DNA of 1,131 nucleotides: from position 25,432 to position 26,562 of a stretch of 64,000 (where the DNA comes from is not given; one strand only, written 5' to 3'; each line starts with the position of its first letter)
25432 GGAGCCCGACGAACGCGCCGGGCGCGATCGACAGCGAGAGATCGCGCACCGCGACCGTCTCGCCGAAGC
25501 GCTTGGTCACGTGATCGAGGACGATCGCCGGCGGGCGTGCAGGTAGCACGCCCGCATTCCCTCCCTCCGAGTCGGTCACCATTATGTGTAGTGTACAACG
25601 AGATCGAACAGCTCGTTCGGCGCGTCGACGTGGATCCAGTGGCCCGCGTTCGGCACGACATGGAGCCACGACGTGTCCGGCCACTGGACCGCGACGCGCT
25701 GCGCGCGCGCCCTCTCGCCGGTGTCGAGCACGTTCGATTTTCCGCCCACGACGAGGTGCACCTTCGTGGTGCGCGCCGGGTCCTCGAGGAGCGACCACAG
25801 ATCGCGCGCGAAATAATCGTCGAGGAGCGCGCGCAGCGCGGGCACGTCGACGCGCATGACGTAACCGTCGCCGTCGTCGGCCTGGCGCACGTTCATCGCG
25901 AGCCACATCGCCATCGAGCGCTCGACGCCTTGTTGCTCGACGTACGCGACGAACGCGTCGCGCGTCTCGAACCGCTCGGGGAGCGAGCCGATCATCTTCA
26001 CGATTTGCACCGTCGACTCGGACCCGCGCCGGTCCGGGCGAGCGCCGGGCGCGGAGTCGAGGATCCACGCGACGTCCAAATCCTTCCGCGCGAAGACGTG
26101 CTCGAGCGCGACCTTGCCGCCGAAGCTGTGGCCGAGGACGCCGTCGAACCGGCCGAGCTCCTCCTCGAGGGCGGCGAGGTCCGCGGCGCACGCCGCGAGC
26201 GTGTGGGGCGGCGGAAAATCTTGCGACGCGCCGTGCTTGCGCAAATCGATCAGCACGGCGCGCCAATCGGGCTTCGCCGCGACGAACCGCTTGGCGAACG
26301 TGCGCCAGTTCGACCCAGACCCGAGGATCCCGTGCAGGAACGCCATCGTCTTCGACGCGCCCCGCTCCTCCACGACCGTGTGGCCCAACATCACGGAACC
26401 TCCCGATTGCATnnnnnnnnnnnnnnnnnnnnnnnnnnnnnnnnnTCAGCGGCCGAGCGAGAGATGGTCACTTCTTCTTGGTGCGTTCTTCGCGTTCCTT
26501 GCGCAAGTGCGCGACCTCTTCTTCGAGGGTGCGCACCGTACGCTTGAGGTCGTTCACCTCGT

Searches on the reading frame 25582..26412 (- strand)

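Call 59: search_protein_families(library=pfam, proteins=[window:25582-26412:-], max_evalue=0.001)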
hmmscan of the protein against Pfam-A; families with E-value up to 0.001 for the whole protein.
window:25582-26412:- (276 aa): 4 families
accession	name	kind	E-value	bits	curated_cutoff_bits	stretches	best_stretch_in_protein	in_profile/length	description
PF12697.13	Abhydrolase_6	-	1.5e-19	72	26.3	1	25-270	3-216/217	Alpha/beta hydrolase family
PF00561.26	Abhydrolase_1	-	2.7e-10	40.8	25.8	1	24-103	4-84/245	alpha/beta hydrolase fold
PF12146.15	Hydrolase_4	-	6.2e-05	22.8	27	1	21-160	5-140/239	Serine aminopeptidase, S33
PF00975.26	Thioesterase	-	0.00085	20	26.4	0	24-104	4-82/226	Thioesterase domain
